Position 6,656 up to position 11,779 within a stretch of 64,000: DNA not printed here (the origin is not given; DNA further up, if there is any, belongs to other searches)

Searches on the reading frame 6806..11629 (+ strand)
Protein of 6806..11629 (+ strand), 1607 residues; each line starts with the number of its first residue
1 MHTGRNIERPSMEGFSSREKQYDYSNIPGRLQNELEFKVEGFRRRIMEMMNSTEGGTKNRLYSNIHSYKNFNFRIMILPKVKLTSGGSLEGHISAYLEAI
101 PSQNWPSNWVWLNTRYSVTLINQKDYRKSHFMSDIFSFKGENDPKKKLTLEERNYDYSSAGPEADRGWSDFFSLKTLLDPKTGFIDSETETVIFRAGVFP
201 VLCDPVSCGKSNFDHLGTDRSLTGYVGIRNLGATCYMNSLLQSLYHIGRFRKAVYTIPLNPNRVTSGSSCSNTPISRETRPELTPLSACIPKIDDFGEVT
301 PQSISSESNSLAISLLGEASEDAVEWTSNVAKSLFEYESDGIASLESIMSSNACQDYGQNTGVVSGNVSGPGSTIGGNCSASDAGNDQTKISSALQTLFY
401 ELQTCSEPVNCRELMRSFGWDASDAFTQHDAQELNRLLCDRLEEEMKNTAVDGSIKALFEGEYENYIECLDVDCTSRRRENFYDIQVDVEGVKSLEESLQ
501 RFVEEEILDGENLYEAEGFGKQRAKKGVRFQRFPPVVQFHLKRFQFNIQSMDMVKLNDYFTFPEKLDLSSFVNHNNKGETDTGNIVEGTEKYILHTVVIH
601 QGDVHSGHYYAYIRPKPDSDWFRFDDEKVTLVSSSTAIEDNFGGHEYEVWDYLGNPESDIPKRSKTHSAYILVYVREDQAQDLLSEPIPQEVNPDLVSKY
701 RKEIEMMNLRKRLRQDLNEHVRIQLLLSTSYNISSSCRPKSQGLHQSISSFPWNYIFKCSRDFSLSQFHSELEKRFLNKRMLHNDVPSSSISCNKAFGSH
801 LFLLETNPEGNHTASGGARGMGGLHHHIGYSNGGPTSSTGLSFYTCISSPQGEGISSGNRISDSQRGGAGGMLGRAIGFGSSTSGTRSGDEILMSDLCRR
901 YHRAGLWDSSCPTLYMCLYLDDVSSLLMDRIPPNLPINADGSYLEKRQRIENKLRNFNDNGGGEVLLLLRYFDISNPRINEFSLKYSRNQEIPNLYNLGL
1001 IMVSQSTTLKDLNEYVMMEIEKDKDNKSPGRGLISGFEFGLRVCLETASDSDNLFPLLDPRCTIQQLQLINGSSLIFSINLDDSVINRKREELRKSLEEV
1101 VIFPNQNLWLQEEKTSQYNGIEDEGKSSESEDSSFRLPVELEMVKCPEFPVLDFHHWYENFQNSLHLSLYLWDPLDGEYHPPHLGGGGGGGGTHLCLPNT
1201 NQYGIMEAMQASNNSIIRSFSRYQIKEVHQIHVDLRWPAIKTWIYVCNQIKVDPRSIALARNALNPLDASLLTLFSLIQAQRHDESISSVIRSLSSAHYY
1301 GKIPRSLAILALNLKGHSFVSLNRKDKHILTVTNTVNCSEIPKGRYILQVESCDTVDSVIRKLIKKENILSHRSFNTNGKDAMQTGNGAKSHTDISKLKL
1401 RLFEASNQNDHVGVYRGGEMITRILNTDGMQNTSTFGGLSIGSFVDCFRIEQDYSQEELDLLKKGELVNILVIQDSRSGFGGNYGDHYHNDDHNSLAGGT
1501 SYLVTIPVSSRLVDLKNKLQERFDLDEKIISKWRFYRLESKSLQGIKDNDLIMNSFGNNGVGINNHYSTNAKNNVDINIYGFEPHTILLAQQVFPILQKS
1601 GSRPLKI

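Call 27: search_protein_families(library=pfam, proteins=[window:6806-11629:+], max_evalue=0.001)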
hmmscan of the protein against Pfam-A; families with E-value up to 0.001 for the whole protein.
window:6806-11629:+ (1607 aa): 3 families
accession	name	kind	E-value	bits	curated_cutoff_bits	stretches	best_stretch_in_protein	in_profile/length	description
PF00443.35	UCH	-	8.2e-57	193.1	23.9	1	226-674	1-254/254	Ubiquitin carboxyl-terminal hydrolase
PF13423.12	UCH_1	-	7.9e-12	45.9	22.2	1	422-629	90-317/317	Ubiquitin carboxyl-terminal hydrolase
PF22486.2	MATH_2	-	1.6e-07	32.1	32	1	37-189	4-129/136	MATH domain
